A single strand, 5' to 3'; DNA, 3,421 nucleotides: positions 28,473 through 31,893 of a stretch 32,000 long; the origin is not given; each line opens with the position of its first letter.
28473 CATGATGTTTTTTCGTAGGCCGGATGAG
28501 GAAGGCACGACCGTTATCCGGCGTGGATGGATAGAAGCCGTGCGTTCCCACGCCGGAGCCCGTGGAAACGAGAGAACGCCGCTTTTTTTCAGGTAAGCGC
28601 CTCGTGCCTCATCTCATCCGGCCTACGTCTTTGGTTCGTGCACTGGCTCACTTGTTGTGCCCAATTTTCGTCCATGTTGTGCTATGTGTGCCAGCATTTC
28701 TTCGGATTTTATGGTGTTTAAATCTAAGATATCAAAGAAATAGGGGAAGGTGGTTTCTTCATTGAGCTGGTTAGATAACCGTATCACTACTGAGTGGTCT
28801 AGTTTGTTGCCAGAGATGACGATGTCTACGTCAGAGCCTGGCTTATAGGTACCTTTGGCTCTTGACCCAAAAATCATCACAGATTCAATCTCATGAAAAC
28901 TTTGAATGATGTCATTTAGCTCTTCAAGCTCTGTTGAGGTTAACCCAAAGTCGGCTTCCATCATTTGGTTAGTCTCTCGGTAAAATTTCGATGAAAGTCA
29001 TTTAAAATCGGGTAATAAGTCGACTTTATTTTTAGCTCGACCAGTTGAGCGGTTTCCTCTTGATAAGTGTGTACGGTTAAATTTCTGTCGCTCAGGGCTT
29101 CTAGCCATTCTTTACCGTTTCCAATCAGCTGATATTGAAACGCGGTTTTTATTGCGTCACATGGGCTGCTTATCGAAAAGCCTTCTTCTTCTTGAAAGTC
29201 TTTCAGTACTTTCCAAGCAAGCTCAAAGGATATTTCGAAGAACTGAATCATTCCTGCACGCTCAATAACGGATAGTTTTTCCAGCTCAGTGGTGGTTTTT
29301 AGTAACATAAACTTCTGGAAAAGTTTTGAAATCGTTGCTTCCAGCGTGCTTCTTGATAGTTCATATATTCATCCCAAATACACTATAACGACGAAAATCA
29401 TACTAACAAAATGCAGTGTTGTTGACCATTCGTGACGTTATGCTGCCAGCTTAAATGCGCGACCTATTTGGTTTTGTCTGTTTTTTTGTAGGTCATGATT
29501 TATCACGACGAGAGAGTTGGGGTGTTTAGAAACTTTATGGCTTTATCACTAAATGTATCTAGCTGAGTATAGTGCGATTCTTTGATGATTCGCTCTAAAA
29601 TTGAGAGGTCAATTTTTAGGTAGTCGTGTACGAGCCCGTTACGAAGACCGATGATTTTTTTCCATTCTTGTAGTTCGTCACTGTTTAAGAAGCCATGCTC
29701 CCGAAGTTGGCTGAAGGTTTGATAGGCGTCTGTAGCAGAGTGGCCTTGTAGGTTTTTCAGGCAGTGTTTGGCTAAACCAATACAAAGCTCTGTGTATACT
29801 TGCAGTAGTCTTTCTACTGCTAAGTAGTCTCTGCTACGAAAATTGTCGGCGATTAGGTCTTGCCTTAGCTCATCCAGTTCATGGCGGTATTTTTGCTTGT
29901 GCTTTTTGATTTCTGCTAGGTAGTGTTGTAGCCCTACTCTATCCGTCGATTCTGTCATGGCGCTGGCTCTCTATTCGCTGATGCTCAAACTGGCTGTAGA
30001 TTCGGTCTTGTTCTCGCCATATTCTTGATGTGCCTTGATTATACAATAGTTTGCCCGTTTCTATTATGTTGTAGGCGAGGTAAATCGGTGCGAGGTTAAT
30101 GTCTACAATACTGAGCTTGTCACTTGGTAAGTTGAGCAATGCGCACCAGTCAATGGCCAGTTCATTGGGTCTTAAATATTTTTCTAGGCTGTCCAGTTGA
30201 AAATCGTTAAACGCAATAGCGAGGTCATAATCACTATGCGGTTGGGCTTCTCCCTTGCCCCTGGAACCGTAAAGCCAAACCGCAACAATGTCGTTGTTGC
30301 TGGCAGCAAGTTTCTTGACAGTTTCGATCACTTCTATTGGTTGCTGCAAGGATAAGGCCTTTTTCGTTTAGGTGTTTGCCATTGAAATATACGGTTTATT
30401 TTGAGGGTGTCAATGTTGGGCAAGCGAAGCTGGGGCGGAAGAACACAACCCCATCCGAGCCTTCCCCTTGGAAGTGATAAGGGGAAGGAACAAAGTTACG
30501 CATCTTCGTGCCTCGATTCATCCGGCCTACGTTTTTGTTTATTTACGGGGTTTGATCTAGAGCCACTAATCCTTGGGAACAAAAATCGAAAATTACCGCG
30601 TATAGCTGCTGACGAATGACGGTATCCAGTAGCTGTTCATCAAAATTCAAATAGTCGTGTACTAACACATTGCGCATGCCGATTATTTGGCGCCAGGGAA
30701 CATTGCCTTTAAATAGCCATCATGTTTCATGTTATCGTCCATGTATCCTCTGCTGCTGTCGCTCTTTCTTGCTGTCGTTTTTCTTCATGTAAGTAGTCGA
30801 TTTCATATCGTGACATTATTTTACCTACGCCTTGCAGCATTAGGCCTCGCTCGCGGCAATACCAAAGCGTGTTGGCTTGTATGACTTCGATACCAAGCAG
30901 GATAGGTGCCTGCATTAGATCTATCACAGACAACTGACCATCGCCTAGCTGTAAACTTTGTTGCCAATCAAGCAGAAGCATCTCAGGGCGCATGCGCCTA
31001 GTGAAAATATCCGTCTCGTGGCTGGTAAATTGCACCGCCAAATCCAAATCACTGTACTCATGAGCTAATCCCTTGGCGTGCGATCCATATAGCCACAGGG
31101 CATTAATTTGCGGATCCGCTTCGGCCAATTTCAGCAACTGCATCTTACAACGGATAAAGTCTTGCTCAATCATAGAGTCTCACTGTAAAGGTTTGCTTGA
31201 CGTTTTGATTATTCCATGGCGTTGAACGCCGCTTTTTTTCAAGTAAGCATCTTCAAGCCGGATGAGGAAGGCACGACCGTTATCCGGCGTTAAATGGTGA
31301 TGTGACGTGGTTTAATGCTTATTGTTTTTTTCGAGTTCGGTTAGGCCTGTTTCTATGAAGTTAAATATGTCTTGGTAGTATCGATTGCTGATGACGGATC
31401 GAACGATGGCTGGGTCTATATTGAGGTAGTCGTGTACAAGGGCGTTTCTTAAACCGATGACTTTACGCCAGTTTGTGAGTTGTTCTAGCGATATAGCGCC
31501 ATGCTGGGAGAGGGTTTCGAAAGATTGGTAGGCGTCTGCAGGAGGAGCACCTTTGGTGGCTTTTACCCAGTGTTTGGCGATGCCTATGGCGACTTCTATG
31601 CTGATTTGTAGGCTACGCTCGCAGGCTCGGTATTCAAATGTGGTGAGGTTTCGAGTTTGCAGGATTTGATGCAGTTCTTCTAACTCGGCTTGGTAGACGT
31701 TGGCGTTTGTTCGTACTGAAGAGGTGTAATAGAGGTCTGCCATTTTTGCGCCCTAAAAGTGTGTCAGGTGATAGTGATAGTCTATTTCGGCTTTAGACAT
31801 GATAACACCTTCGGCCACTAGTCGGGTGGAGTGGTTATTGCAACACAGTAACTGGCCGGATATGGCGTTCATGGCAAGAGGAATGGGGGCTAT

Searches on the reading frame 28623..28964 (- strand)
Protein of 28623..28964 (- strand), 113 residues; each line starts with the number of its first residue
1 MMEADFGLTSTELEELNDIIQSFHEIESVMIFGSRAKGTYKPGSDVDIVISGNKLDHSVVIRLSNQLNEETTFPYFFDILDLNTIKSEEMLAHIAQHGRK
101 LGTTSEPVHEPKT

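Call 31: search_protein_families(library=pfam, proteins=[window:28623-28964:-])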
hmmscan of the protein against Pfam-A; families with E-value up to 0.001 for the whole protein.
window:28623-28964:- (113 aa): 3 families
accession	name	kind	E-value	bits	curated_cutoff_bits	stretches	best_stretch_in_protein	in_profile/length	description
PF18765.7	Polbeta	-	1e-15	58.1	26.9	1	14-104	1-90/93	Polymerase beta, Nucleotidyltransferase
PF01909.29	NTP_transf_2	-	2.3e-10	41.2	21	1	13-55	1-43/93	Nucleotidyltransferase domain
PF22600.2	MTPAP-like_central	-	2.2e-05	25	27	1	13-64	26-71/139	Poly(A) RNA polymerase, mitochondrial-like, central palm domain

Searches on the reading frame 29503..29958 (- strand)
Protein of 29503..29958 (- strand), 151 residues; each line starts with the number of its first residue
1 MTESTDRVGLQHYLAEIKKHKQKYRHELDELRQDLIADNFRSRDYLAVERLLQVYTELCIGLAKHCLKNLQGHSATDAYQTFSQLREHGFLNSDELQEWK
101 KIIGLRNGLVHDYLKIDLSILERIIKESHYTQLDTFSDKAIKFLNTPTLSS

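Call 31: search_protein_families(library=pfam, proteins=[window:29503-29958:-])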
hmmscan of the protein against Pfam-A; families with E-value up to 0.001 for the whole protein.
window:29503-29958:- (151 aa): 1 family
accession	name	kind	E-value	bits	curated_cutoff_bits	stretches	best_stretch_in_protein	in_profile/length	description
PF01934.22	HepT-like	-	1.5e-25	89.7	23.5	1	26-138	6-118/120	Ribonuclease HepT-like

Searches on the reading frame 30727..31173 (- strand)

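Call 31: search_protein_families(library=pfam, proteins=[window:30727-31173:-])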
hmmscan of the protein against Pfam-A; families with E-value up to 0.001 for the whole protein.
window:30727-31173:- (148 aa): 2 families
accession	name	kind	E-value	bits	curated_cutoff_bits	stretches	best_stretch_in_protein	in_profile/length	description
PF18765.7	Polbeta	-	3.9e-11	43.4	26.9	1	13-108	3-91/93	Polymerase beta, Nucleotidyltransferase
PF01909.29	NTP_transf_2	-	3.5e-07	31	21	1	15-54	7-45/93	Nucleotidyltransferase domain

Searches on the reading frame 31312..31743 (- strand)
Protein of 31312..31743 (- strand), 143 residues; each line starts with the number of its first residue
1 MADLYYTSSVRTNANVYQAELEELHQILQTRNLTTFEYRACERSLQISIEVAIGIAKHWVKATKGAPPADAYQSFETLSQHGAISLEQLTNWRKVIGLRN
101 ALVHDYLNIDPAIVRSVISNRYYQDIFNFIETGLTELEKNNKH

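Call 31: search_protein_families(library=pfam, proteins=[window:31312-31743:-])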
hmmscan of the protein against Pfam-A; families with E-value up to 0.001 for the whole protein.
window:31312-31743:- (143 aa): 1 family
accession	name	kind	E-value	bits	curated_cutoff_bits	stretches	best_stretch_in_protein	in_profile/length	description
PF01934.22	HepT-like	-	1.4e-26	93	23.5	1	20-131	4-118/120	Ribonuclease HepT-like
